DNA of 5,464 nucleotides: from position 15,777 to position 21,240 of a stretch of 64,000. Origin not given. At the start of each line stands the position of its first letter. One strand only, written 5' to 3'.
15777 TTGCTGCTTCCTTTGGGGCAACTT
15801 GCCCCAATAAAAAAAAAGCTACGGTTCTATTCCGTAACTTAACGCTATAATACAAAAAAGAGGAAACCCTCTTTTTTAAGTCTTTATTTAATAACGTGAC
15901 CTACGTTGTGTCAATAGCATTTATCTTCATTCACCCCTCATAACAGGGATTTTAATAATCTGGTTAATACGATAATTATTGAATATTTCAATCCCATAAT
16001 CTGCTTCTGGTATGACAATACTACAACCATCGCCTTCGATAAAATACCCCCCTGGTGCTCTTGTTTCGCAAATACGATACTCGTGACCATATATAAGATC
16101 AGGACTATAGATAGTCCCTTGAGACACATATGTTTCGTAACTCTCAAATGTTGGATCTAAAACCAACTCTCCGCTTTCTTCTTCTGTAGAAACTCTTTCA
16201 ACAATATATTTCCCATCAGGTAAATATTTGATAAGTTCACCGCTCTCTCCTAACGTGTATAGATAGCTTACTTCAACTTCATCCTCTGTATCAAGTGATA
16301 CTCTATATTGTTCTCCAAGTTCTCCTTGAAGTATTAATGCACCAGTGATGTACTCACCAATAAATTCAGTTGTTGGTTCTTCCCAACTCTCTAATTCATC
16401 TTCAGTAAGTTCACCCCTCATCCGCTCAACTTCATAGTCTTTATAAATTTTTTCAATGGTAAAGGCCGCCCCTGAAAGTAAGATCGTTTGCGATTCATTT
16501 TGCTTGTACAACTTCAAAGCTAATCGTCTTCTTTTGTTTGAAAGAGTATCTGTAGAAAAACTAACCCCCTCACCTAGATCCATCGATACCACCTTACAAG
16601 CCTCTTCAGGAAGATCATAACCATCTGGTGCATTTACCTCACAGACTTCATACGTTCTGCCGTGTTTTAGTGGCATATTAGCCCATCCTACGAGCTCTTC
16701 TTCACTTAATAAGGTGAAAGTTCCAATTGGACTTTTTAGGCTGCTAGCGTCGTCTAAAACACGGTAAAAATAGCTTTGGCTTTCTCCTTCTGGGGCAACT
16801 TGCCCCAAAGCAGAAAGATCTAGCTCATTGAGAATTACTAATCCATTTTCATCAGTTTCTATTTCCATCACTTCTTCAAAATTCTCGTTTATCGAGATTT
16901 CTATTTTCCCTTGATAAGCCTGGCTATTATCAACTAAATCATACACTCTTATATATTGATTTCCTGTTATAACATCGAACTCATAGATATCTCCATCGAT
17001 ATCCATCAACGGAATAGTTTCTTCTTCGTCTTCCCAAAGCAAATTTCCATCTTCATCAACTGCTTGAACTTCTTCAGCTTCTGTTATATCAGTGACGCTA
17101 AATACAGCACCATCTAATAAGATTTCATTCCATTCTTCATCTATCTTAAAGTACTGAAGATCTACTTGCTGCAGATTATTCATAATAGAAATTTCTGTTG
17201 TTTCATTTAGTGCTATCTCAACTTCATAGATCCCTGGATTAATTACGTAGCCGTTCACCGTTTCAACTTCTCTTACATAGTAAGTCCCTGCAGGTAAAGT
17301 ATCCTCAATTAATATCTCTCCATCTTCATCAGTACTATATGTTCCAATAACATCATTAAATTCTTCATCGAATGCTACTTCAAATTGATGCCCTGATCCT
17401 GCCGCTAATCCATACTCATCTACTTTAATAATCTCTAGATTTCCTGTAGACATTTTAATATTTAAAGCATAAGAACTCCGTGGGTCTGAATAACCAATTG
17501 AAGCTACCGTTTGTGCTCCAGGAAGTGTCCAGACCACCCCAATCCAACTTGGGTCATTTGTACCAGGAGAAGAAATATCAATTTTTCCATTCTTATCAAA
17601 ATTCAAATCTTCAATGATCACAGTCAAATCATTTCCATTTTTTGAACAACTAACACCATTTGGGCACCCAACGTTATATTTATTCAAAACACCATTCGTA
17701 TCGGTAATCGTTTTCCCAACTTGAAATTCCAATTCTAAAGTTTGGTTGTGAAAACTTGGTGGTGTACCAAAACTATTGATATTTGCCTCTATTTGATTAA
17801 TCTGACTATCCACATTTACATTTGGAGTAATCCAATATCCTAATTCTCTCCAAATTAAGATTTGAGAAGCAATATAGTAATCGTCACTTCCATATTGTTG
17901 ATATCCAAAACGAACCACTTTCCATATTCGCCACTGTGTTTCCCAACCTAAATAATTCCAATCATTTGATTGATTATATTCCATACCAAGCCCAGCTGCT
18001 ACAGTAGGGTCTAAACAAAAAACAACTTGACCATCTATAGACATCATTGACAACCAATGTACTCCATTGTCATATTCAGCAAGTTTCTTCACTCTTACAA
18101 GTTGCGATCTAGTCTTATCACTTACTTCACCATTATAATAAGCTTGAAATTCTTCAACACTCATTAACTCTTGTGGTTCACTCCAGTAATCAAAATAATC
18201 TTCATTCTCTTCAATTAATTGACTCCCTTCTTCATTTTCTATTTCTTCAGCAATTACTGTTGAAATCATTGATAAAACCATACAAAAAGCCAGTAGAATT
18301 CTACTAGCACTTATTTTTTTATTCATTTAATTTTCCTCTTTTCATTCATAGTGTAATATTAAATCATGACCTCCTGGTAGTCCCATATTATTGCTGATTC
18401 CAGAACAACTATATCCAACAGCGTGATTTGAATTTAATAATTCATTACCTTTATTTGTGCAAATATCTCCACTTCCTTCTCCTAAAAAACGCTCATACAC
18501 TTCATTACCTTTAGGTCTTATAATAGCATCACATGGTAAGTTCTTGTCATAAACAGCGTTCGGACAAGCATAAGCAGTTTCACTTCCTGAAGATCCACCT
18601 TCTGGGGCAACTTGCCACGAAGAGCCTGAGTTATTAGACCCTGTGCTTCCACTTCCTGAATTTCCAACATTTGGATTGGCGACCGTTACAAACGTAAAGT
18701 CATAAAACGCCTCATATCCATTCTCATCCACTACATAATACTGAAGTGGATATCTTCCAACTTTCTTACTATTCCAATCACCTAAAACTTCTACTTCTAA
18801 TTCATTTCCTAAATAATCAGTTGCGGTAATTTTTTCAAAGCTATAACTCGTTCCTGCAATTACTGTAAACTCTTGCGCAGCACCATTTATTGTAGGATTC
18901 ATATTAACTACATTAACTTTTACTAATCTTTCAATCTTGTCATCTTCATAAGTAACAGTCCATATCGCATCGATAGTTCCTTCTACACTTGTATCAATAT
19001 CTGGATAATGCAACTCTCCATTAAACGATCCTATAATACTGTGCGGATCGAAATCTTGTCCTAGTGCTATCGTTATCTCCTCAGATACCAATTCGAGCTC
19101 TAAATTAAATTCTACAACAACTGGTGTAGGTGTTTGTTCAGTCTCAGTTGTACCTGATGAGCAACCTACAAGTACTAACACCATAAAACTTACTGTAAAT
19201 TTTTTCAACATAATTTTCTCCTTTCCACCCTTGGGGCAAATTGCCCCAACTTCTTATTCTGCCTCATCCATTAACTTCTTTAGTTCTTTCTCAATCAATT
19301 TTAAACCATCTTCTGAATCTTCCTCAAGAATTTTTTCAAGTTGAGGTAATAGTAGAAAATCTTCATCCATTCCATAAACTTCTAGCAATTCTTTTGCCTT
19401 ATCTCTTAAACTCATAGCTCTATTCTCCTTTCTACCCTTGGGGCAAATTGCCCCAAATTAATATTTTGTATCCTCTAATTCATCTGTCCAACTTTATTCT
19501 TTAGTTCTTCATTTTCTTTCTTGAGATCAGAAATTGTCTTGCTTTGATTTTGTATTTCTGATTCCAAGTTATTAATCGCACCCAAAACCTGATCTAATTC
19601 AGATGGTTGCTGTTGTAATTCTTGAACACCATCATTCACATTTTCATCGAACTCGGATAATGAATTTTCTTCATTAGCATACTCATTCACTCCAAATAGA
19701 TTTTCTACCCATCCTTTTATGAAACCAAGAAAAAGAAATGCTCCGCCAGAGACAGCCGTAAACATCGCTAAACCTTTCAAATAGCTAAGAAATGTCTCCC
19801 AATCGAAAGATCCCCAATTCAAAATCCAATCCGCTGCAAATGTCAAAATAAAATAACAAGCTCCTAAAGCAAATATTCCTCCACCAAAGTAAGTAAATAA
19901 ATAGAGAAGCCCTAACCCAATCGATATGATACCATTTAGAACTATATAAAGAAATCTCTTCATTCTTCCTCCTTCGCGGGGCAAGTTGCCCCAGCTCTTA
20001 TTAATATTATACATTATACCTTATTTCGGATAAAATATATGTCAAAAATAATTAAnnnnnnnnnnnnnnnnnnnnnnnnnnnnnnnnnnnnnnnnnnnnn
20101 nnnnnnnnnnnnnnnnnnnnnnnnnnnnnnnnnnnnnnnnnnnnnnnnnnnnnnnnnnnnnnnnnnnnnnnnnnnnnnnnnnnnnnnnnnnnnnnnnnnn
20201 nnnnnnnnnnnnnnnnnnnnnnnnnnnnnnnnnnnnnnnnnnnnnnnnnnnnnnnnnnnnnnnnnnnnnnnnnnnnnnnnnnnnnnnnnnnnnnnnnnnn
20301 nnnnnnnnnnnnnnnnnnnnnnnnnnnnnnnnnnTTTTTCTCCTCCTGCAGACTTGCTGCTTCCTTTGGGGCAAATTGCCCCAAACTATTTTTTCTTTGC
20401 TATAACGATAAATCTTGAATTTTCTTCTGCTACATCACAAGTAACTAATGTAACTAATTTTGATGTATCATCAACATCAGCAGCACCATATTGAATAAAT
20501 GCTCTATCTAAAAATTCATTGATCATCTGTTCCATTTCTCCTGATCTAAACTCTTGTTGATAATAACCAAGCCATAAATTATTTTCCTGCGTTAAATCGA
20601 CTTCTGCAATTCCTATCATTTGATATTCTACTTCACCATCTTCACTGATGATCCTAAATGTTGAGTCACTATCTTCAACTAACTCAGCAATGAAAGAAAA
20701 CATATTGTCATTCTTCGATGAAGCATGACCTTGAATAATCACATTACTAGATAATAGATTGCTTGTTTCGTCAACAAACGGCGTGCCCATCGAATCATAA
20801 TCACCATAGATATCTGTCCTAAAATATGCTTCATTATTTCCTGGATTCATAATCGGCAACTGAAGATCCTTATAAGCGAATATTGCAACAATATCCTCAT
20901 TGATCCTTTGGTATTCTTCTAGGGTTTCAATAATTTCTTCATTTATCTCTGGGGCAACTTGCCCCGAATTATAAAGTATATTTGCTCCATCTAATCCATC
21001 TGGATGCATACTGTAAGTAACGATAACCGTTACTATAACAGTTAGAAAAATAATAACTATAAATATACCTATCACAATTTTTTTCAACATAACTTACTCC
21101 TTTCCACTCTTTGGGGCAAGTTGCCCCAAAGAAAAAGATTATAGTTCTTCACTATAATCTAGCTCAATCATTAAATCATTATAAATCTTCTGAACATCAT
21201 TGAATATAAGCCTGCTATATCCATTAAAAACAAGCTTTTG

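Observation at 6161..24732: Element-restricted dispersed palindrome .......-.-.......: 19 copies, none elsewhere in 64 kb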

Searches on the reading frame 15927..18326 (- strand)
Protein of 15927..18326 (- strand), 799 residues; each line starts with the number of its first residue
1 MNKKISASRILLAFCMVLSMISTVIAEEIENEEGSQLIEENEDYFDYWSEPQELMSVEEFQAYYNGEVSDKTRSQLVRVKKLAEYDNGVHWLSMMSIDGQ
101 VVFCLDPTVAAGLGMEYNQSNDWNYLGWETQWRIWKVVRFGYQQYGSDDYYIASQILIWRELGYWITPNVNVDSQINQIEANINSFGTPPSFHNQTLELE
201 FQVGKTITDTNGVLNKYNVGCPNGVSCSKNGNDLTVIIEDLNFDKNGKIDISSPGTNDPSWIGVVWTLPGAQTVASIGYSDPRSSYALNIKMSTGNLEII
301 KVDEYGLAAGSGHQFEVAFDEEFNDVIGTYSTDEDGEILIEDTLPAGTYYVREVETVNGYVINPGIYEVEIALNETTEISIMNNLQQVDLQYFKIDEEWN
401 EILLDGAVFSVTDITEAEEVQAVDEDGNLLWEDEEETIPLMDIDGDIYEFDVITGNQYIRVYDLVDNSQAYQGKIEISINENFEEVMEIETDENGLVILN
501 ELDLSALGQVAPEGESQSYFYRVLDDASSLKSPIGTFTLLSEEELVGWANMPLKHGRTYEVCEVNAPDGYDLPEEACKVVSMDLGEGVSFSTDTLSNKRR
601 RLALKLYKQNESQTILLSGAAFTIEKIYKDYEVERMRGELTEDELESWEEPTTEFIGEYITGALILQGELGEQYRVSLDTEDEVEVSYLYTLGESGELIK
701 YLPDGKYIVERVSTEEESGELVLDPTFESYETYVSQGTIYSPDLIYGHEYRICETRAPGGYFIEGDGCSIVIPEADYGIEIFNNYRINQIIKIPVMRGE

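Call 8: search_protein_families(library=pfam, proteins=[window:15927-18326:-], max_evalue=0.01)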
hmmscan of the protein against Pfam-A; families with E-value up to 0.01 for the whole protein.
window:15927-18326:- (799 aa): 2 families
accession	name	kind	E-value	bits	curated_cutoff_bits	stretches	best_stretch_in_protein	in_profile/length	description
PF17802.7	SpaA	-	2.7e-25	88.8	23.1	2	295-383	1-89/91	Prealbumin-like fold domain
PF08341.16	TED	-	0.00033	21.5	22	1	102-162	2-70/102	Thioester domain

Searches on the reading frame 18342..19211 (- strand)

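Call 8: search_protein_families(library=pfam, proteins=[window:18342-19211:-], max_evalue=0.01)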
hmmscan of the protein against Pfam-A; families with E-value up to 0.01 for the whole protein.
window:18342-19211:- (289 aa): 1 family
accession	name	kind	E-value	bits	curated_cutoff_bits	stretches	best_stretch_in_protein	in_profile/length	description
PF16403.11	Bact_surface_Ig-like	-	1.7e-06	28.4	27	1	107-168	2-63/71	Bacterial surface protein, Ig-like domain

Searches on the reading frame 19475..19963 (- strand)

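Call 8: search_protein_families(library=pfam, proteins=[window:19475-19963:-], max_evalue=0.01)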
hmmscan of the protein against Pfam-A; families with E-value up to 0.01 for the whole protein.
window:19475-19963:- (162 aa): 10 families
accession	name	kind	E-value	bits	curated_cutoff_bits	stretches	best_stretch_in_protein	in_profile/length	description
PF06785.16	UPF0242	-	0.00049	20.7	33.5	1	65-160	38-129/194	Uncharacterised protein family (UPF0242) N-terminus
PF13851.11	GAS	-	0.0016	18.3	32.3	1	92-161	49-118/200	Growth-arrest specific micro-tubule binding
PF06810.17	Phage_scaffold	-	0.0022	18.5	35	1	107-160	25-74/170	Phage capsid assembly scaffolding protein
PF11559.13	ADIP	-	0.0025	18.3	34.3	1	107-160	38-91/151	Afadin- and alpha -actinin-Binding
PF04513.17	Baculo_PEP_C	-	0.0036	17.8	38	1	97-147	60-111/140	Baculovirus polyhedron envelope protein, PEP, C terminus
PF05377.16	FlaC_arch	-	0.0045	17.8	27.8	1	130-162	2-34/55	Flagella accessory protein C (FlaC)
PF06005.17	ZapB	-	0.0065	17.4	31.5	0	132-160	8-36/71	Cell division protein ZapB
PF01763.21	Herpes_UL6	-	0.007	15.4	27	1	126-161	361-397/562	Herpesvirus UL6 like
PF05010.19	TACC_C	-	0.0086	16.3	29.9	1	97-160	58-121/201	Transforming acidic coiled-coil-containing protein (TACC), C-terminal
PF17098.10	Wtap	-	0.0094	16.3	35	0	113-160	94-143/155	WTAP/Mum2p family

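Call 51: search_protein_families(library=ncbifam, proteins=[window:19475-19963:-], max_evalue=0.01)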
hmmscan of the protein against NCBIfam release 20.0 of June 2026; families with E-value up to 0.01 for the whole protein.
window:19475-19963:- (162 aa): 6 families
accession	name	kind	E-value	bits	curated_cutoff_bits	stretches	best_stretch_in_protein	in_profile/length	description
NF045487.1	ASRP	equivalog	4.3e-05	22.3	300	1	92-159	120-393/593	archaea-specific SMC-related protein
TIGR04527.1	mycoplas_twoTM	subfamily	0.00056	19.7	125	1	91-157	38-104/248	MG_279/MG_280 family protein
NF003034.1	PRK03918.1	equivalog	0.0007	17.7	700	1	92-160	288-356/878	DNA double-strand break repair ATPase Rad50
TIGR00293.1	TIGR00293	equivalog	0.0024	18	53.9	1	108-153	3-49/129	prefoldin subunit alpha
TIGR04523.1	Mplasa_alph_rch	subfamily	0.0025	15.8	270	1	98-160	466-528/745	helix-rich protein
NF053609.1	Sul12a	equivalog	0.0086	16.3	150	0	102-157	46-101/103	Sul12a family chromatin-organizing protein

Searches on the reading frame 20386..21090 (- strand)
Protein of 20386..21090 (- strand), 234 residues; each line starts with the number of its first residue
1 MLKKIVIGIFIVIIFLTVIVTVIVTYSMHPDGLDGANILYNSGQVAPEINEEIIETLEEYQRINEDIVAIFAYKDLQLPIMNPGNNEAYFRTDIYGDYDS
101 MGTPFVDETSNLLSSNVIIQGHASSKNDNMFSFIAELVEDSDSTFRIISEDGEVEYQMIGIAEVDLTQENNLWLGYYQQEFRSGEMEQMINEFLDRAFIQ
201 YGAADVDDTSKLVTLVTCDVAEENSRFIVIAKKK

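Call 8: search_protein_families(library=pfam, proteins=[window:20386-21090:-], max_evalue=0.01)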
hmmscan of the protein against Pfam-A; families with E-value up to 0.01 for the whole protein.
window:20386-21090:- (234 aa): 1 family
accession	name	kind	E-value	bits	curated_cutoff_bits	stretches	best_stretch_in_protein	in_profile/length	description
PF04203.18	Sortase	-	7.2e-08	32.7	26.6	1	102-233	24-124/125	Sortase domain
